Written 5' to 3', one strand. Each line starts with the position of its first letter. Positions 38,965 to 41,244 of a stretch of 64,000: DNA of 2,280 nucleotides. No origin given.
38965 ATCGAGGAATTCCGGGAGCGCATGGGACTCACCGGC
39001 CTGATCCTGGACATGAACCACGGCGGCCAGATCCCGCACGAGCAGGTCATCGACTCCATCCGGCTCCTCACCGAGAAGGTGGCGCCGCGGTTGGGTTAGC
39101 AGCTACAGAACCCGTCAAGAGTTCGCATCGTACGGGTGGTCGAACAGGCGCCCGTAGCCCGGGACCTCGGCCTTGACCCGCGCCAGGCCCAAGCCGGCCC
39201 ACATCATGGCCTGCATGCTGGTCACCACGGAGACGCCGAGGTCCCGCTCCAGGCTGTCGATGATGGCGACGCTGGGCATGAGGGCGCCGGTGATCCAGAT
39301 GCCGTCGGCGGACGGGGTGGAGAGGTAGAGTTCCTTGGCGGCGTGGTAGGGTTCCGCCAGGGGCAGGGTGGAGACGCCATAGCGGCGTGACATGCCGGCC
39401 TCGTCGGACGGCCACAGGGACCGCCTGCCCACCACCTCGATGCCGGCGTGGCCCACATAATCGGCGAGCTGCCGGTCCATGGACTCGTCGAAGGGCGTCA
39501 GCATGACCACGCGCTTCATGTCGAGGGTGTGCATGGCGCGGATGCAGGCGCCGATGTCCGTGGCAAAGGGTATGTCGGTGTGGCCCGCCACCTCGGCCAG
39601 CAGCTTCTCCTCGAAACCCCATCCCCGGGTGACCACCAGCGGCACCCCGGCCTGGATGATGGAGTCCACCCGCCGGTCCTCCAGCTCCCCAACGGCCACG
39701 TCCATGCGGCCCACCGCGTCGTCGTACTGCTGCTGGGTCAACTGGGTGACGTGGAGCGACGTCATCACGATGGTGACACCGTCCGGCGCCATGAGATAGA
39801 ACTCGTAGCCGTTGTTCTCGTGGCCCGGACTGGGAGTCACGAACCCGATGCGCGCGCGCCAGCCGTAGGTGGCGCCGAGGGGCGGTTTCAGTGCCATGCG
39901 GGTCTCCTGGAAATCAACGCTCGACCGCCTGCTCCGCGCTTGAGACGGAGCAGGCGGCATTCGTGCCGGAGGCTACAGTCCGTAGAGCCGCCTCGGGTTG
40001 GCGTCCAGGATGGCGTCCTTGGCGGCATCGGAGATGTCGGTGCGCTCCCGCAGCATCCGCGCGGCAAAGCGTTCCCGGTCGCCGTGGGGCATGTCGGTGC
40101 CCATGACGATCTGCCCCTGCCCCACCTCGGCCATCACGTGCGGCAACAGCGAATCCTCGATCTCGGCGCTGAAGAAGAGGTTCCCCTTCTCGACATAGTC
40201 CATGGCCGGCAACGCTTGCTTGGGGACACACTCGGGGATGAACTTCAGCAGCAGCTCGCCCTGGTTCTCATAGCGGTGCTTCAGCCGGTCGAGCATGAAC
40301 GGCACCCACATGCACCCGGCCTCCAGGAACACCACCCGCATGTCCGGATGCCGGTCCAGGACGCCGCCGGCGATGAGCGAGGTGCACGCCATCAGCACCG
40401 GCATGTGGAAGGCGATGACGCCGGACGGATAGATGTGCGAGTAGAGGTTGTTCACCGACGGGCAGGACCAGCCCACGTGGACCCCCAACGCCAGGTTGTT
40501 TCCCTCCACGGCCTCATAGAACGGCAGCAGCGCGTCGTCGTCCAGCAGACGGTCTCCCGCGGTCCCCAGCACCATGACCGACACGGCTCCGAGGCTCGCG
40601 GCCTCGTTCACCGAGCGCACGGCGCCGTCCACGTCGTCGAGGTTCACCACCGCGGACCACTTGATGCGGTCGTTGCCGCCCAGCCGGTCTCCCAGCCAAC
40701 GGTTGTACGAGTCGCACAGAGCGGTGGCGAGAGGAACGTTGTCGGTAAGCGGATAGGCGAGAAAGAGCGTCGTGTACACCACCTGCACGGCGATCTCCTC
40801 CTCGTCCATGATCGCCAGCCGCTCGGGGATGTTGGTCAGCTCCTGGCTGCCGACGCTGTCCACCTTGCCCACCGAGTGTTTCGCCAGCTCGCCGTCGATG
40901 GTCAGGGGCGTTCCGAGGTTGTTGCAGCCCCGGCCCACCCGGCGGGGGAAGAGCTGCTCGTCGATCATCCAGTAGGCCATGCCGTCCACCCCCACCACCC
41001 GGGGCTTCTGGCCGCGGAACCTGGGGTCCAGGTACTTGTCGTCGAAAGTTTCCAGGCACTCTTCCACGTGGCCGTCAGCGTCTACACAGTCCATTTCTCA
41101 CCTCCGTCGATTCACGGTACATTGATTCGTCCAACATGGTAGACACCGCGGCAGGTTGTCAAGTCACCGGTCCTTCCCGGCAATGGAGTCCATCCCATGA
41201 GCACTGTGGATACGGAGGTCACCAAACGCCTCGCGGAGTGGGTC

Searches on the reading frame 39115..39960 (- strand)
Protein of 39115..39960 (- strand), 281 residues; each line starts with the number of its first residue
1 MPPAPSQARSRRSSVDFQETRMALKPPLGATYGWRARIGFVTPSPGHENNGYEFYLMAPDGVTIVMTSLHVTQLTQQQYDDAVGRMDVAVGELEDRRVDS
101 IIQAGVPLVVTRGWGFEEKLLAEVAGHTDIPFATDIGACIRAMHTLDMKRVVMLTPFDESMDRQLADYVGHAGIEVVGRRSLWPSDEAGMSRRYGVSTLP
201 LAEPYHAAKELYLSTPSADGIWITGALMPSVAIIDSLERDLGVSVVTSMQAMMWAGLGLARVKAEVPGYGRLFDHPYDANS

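Call 79: search_protein_families(library=pfam, proteins=[window:39115-39960:-], max_evalue=0.0001)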
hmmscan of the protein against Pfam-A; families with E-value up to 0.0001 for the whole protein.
window:39115-39960:- (281 aa): 1 family
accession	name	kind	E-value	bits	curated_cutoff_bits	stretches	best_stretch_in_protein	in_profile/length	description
PF17645.6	Amdase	-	6.4e-25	88.6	25.9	1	56-273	18-228/228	Arylmalonate decarboxylase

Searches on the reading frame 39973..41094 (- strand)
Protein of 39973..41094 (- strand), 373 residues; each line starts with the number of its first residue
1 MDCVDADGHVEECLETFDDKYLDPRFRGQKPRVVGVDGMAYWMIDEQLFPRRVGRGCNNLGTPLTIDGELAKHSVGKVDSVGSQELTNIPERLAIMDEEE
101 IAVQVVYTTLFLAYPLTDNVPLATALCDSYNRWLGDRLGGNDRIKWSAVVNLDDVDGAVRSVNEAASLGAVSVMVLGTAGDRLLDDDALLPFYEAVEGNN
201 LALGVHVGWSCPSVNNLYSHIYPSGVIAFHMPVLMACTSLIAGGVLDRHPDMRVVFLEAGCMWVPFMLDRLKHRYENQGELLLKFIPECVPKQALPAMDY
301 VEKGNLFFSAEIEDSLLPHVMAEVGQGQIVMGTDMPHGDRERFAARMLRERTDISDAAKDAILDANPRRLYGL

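Call 79: search_protein_families(library=pfam, proteins=[window:39973-41094:-], max_evalue=0.0001)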
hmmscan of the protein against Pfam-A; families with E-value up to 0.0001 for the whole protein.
window:39973-41094:- (373 aa): 1 family
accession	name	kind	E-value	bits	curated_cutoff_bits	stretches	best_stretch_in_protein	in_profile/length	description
PF04909.20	Amidohydro_2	-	9e-20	72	26.4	1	122-373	57-289/289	Amidohydrolase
